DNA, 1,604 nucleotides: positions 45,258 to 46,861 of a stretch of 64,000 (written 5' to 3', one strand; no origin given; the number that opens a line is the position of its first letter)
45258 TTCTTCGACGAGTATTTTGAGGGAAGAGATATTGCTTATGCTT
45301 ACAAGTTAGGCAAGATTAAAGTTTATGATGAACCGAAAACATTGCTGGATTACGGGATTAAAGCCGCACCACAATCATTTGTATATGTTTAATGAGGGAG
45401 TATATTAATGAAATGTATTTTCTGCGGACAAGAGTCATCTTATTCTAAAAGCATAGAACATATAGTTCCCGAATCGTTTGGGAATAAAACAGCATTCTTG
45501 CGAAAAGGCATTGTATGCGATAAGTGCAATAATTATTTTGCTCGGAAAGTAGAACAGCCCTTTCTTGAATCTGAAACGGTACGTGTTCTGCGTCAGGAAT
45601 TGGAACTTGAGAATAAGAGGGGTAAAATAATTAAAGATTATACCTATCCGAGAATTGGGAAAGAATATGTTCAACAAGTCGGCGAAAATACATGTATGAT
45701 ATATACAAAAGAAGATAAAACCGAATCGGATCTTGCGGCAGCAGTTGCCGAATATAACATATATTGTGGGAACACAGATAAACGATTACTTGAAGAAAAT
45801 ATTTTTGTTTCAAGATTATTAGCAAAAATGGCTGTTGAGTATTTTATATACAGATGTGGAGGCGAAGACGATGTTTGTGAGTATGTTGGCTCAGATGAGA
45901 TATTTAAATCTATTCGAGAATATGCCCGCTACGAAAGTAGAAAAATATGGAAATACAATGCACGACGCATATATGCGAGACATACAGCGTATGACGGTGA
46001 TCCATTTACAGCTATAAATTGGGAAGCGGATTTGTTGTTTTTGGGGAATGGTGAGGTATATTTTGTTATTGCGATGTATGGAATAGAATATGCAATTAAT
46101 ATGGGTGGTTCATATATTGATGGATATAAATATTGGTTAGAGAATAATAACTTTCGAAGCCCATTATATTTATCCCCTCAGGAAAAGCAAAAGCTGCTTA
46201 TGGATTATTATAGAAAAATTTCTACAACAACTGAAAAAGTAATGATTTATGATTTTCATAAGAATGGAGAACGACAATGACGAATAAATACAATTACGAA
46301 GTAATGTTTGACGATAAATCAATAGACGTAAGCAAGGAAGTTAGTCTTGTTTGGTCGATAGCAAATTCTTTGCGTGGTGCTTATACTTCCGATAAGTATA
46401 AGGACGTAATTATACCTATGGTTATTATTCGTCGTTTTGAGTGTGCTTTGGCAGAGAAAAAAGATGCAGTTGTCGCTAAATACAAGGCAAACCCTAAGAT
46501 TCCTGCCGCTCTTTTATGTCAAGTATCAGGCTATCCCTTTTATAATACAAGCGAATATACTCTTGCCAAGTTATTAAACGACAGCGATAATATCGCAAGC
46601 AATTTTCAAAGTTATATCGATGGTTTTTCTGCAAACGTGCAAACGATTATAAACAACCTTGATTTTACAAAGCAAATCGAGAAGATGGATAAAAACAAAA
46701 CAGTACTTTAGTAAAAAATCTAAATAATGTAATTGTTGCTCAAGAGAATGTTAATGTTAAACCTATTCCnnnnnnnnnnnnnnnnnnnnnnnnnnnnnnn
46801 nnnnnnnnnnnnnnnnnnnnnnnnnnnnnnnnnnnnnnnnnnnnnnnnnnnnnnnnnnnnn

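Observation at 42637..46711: Tightly coupled XRE / ASCH-PIN-GNAT-PUA / ASCH / HNH / hsdM-stub operon: candidate undescribed defence or toxin-antitoxin system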

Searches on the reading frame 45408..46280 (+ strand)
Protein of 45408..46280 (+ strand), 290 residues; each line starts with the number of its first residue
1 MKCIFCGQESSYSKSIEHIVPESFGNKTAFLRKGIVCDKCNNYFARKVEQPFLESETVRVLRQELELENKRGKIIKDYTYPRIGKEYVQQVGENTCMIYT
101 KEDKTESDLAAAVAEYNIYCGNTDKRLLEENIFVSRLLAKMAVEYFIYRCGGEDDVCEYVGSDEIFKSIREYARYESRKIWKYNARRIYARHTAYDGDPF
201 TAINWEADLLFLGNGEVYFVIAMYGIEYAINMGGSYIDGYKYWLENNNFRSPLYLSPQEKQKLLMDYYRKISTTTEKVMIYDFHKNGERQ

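Call 3: search_protein_families(library=pfam, proteins=[window:45408-46280:+], max_evalue=0.1)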
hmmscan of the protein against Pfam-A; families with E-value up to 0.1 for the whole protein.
window:45408-46280:+ (290 aa): 1 family
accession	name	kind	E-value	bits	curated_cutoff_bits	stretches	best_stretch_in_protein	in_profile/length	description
PF14279.12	HNH_5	-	8.9e-12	45.2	27.5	1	3-53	1-52/56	HNH endonuclease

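Call 4: search_protein_families(library=padloc, proteins=[window:45408-46280:+], max_evalue=0.1)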
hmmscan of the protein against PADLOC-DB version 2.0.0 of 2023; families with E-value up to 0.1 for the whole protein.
window:45408-46280:+ (290 aa): 4 families
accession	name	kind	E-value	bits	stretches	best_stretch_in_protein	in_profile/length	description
PDLC00354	PtuB1|PtuB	-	0.0016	16.1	1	3-59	51-112/204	Unknown function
PDLC00340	PtuB1|PtuB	-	0.007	14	1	2-49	68-115/268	Unknown function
PDLC00321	PtuB1|PtuB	-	0.018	12.8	1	2-70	41-114/223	Unknown function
PDLC04528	PDC-M23A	-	0.043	11.4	0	36-68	30-63/265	-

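Call 5: search_protein_families(library=ncbifam, proteins=[window:45408-46280:+], max_evalue=0.1)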
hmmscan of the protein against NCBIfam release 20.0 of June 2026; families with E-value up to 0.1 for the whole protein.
window:45408-46280:+ (290 aa): 0 families

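Call 67: find_homologous_proteins(query=window:45408-46280:+, max_evalue=0.001)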
Query window:45408-46280:+ (290 aa): 437 proteins with E <= 0.001 among 1191 candidates; the best 120 are listed.
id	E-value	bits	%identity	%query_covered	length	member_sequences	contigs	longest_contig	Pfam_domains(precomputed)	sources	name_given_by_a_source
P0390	2.0e-195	665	100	100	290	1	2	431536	PF14279.13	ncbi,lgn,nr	ncbi:MAG: HNH endonuclease [Christensenella sp.]|nr:HNH endonuclease [Christensenella sp.]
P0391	2.6e-191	652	99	100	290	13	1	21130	PF14279.13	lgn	-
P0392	4.9e-186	635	96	100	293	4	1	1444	PF14279.13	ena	-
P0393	4.3e-161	553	83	100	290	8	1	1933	PF14279.13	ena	-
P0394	1.8e-136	472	78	93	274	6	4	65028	PF14279.13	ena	-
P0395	7.2e-136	470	74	96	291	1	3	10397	PF14279.13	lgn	-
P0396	1.7e-127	443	69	96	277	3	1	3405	PF14279.13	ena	-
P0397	1.2e-125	437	69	96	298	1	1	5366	PF14279.13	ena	-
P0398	1.9e-125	436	68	98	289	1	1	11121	PF14279.13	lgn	-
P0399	2.6e-124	432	65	99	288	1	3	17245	PF14279.13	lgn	-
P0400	1.3e-122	427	67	96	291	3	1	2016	PF14279.13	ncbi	-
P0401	8.5e-119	414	70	91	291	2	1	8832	PF14279.13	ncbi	-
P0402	3.9e-118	412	66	95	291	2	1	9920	PF14279.13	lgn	-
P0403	3.8e-116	405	67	93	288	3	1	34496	PF14279.13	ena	-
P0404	4.1e-116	405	63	100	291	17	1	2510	PF14279.13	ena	-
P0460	1.8e-77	278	49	90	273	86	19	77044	PF14279.13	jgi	-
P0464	2.5e-71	258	45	95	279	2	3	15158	PF14279.13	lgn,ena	-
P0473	1.1e-48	184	41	88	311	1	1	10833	PF14279.13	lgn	-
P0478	1.1e-45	174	42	88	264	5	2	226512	PF14279.13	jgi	jgi:hypothetical protein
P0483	1.9e-44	170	38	88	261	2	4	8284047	PF14279.13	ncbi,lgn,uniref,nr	ncbi:HNH endonuclease [Streptomyces tubercidicus]|uniref:HNH endonuclease 5 domain-containing protei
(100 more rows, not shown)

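Call 69: find_encoding_contigs(protein=P0483, flank=8000, max_places=2)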
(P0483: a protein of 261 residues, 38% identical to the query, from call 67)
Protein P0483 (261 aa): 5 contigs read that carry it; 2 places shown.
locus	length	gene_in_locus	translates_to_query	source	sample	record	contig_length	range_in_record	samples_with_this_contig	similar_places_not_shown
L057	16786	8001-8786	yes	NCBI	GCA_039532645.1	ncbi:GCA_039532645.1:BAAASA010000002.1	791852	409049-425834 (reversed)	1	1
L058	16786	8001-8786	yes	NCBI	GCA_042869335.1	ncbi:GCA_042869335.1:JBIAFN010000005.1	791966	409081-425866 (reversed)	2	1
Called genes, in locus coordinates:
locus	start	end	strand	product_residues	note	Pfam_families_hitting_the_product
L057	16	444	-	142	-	PF19953:EACC1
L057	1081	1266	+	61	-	-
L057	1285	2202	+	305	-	-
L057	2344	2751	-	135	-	PF09946:DUF2178 (weak)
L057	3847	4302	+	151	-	-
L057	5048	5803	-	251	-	PF00392:GntR, PF07702:UTRA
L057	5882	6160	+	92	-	-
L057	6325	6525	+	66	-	-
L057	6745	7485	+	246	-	PF00392:GntR, PF07702:UTRA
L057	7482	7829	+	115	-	-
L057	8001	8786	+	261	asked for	PF14279:HNH_5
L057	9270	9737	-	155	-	PF00293:NUDIX, PF14815:NUDIX_4 (weak)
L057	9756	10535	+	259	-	PF00392:GntR, PF07702:UTRA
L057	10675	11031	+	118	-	-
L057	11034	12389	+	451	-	PF01580:FtsK_SpoIIIE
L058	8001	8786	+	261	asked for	PF14279:HNH_5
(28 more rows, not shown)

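Call 70: find_encoding_contigs(protein=P0478, flank=8000, max_places=2)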
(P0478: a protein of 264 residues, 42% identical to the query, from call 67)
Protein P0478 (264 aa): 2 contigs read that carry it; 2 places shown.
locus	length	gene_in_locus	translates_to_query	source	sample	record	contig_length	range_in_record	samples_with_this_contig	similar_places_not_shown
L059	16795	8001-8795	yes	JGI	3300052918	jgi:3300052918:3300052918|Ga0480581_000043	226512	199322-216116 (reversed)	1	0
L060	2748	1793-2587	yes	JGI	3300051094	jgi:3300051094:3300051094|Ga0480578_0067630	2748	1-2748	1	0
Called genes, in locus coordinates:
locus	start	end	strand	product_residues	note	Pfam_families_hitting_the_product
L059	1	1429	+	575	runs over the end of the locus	PF18885:DUF5648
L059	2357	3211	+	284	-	PF13487:HD_5, PF01966:HD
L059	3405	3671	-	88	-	PF25919:BSH_CusB (faint), PF25973:BSH_CzcB (faint), PF00364:Biotin_lipoyl, PF25917:BSH_RND, PF25997:BSH_YhbJ (faint), PF25984:BSH_YknX (weak)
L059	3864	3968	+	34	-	-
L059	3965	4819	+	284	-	PF12849:PBP_like_2, PF13531:SBP_bac_11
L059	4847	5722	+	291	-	PF12849:PBP_like_2, PF13531:SBP_bac_11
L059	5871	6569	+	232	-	PF00528:BPD_transp_1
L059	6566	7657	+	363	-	PF00005:ABC_tran, PF13304:AAA_21 (faint), PF13401:AAA_22 (faint), PF03459:TOBE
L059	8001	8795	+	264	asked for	PF14279:HNH_5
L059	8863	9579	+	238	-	-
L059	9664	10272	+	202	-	PF01613:Flavin_Reduct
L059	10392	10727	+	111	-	-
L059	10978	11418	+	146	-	-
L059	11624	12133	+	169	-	-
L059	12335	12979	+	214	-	-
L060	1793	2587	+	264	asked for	PF14279:HNH_5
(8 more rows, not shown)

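Call 86: predict_structure(alignment_id=A6)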
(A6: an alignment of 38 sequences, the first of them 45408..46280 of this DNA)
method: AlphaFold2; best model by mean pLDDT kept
length: 290 residues; sequences in the alignment: 38
mean_pLDDT: 88.7   pTM: 0.87
mean pLDDT of the five models: 88.7, 88.1, 87.5, 87.4, 86.8
residues with pLDDT >= 90: 194; 70-90: 77; 50-70: 5; < 50: 14
segments of 3 or more residues with pLDDT < 50: 277-290
pLDDT, mean of each block of 10 residues (from residue 1): 96 93 88 96 96 93 87 87 76 86 90 90 93 97 97 94 94 91 93 74 89 96 95 95 97 96 95 61 39
secondary structure, 60 per line:
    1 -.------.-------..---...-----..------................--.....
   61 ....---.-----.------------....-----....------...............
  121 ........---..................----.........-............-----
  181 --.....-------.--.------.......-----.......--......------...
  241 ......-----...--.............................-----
elements in order: H38-53 H56-64 E87-90 E96-99 H106-128 H132-149 H154-162 H164-175 E183-187 E205-211 E217-223 E226-231 H238-246 H257-285

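Call 89: fold_search(model_id=the predicted structure, library=pdb)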
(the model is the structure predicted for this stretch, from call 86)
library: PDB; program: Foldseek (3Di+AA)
matches with E <= 10: 492; with E <= 0.001: 0
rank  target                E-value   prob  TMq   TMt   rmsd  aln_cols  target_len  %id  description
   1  3j6b_O                4.6e-01  0.03  0.11  0.14  22.5       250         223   12  Structure of the yeast mitochondrial large ribosomal subunit (released 2014-04-09)
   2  8jbe_B                6.6e-01  0.20  0.10  0.08   9.0        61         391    6  CryoEM Structure of metazoan Mon1-Ccz1-RMC1 complex (released 2024-05-08)
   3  7wtd_D                7.9e-01  0.03  0.09  0.03  18.5       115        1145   15  Cryo-EM structure of human pyruvate carboxylase with acetyl-CoA in the intermediate state 1 (released 2022-11-09)
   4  1e4d_B                7.9e-01  0.02  0.11  0.12  14.6       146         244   11  Structure of OXA10 beta-lactamase at pH 8.3 (released 2001-01-12)
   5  3u12_B                8.4e-01  0.16  0.09  0.24   8.1        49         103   12  The pleckstrin homology (PH) domain of USP37 (released 2011-11-09)
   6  3q5l_A                8.9e-01  0.05  0.09  0.12  14.6       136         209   10  Crystal structure of the amino-terminal domain of HSP90 from Leishmania major, LMJF33.0312:M1-K 213 in the presence of (released 2011-02-23)
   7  3hb9_A                8.9e-01  0.04  0.10  0.03  15.8       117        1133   11  Crystal Structure of S. aureus Pyruvate Carboxylase A610T Mutant (released 2009-06-30)
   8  6s6d_C                9.5e-01  0.08  0.11  0.11  13.9       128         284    9  Crystal structure of RagA-Q66L-GTP/RagC-S75N-GDP GTPase heterodimer complex (released 2019-10-16)
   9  4hnv_B                1.0e+00  0.03  0.09  0.03  15.9       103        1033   12  Crystal structure of R54E mutant of S. aureus Pyruvate carboxylase (released 2013-01-16)
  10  6ue2_B                1.1e+00  0.03  0.11  0.12  11.5       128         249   14  1.85 Angstrom Resolution Crystal Structure of Class D beta-lactamase from Clostridium difficile 630 (released 2019-12-25)
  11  8cx2_H                1.1e+00  0.06  0.09  0.15  12.5        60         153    5  Cryo-EM structure of human APOBEC3G/HIV-1 Vif/CBFbeta/ELOB/ELOC dimeric complex in State 2 (released 2023-02-15)
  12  4hnu_C                1.1e+00  0.01  0.09  0.03  21.3       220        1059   10  crystal structure of K442E mutant of S. aureus Pyruvate carboxylase (released 2013-01-16)
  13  8c7g_B                1.2e+00  0.14  0.10  0.08   8.7        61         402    8  Drosophila melanogaster Rab7 GEF complex Mon1-Ccz1-Bulli (released 2023-05-17)
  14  3bg5_B                1.2e+00  0.02  0.09  0.03  15.8       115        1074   12  Crystal Structure of Staphylococcus Aureus Pyruvate Carboxylase (released 2008-02-26)
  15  3hb9_B                1.2e+00  0.02  0.09  0.03  15.9       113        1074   12  Crystal Structure of S. aureus Pyruvate Carboxylase A610T Mutant (released 2009-06-30)
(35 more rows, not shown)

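Call 98: find_encoding_contigs(protein=P0460, flank=6000, max_places=2)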
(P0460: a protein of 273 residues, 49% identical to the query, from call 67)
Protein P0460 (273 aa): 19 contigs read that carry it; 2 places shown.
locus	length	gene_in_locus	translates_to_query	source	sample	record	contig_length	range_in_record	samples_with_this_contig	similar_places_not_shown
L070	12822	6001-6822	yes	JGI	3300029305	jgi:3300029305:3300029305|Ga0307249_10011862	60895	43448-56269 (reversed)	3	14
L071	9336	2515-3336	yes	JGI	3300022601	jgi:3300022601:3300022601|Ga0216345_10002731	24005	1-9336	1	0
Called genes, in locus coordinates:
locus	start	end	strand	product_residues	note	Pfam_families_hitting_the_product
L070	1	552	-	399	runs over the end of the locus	PF20283:CTD7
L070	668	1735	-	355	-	-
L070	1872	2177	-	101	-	PF02796:HTH_7 (weak), PF13443:HTH_26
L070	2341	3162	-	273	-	PF01582:TIR, PF13676:TIR_2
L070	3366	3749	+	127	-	PF01381:HTH_3 (weak)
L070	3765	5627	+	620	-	PF04266:ASCH (weak)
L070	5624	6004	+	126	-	-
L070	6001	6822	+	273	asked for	PF14279:HNH_5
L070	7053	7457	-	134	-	PF00581:Rhodanese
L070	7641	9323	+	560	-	PF01266:DAO (faint), PF07992:Pyr_redox_2, PF13450:NAD_binding_8 (faint), PF13738:Pyr_redox_3, PF00070:Pyr_redox, PF02852:Pyr_redox_dim, PF00581:Rhodanese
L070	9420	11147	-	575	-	PF02554:CstA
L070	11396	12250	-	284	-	PF06966:DUF1295, PF04140:ICMT (weak)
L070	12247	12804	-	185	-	PF04892:VanZ-LLP1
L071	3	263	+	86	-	?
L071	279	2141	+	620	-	PF04266:ASCH (weak)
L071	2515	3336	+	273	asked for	PF14279:HNH_5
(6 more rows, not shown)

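Call 99: find_encoding_contigs(protein=P0464, flank=6000, max_places=2)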
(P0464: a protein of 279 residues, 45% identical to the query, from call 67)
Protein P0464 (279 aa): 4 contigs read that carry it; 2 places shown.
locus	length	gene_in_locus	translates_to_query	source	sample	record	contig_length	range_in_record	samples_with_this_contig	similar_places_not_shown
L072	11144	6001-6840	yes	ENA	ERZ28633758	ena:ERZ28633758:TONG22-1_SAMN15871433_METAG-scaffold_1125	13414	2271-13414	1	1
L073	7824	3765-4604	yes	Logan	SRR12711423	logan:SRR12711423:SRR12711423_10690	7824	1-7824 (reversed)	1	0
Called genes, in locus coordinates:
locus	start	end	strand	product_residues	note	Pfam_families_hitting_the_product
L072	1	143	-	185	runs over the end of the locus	-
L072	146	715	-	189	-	PF13707:RloB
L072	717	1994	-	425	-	PF13304:AAA_21, PF13175:AAA_15 (weak)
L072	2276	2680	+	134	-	-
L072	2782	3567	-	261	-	-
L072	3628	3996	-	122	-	PF04266:ASCH (weak)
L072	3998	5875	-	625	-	PF04266:ASCH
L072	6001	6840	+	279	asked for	PF14279:HNH_5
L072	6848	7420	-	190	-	-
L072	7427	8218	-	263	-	-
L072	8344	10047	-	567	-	PF10592:AIPR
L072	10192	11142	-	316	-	?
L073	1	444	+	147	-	?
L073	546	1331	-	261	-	-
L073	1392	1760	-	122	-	PF04266:ASCH (weak)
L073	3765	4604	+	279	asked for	PF14279:HNH_5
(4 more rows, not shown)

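Call 100: find_encoding_contigs(protein=P0473, flank=6000, max_places=2)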
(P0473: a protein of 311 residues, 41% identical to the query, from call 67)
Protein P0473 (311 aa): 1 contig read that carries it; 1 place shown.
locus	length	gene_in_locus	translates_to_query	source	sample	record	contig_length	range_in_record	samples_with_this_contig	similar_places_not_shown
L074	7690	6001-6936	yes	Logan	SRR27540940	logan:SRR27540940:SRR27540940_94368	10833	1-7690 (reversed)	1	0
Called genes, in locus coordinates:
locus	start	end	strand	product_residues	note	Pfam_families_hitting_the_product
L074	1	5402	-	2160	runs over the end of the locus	PF03534:SpvB, PF01839:FG-GAP (faint), PF13517:FG-GAP_3 (weak), PF05593:RHS_repeat (weak), PF25023:TEN_YD-shell, PF15528:Ntox23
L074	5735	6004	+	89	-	PF01381:HTH_3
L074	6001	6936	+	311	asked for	PF14279:HNH_5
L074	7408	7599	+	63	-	-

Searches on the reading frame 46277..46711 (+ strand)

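Call 3: search_protein_families(library=pfam, proteins=[window:46277-46711:+], max_evalue=0.1)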
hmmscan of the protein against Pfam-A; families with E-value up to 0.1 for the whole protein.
window:46277-46711:+ (144 aa): 1 family
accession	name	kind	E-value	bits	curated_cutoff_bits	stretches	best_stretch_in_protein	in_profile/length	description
PF12161.14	HsdM_N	-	7.3e-22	78.9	24.5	1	23-140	3-125/135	HsdM N-terminal domain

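Call 4: search_protein_families(library=padloc, proteins=[window:46277-46711:+], max_evalue=0.1)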
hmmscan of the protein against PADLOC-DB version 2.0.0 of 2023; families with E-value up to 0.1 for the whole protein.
window:46277-46711:+ (144 aa): 2 families
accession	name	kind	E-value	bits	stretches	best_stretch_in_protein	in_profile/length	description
PDLC03029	MTase_I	-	5.9e-44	148.6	1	16-142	4-134/661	Type I methyltransferase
PDLC03028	MTase_I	-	0.00058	16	1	15-60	723-768/1236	Type I methyltransferase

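Call 5: search_protein_families(library=ncbifam, proteins=[window:46277-46711:+], max_evalue=0.1)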
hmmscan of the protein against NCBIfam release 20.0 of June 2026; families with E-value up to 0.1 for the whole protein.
window:46277-46711:+ (144 aa): 0 families
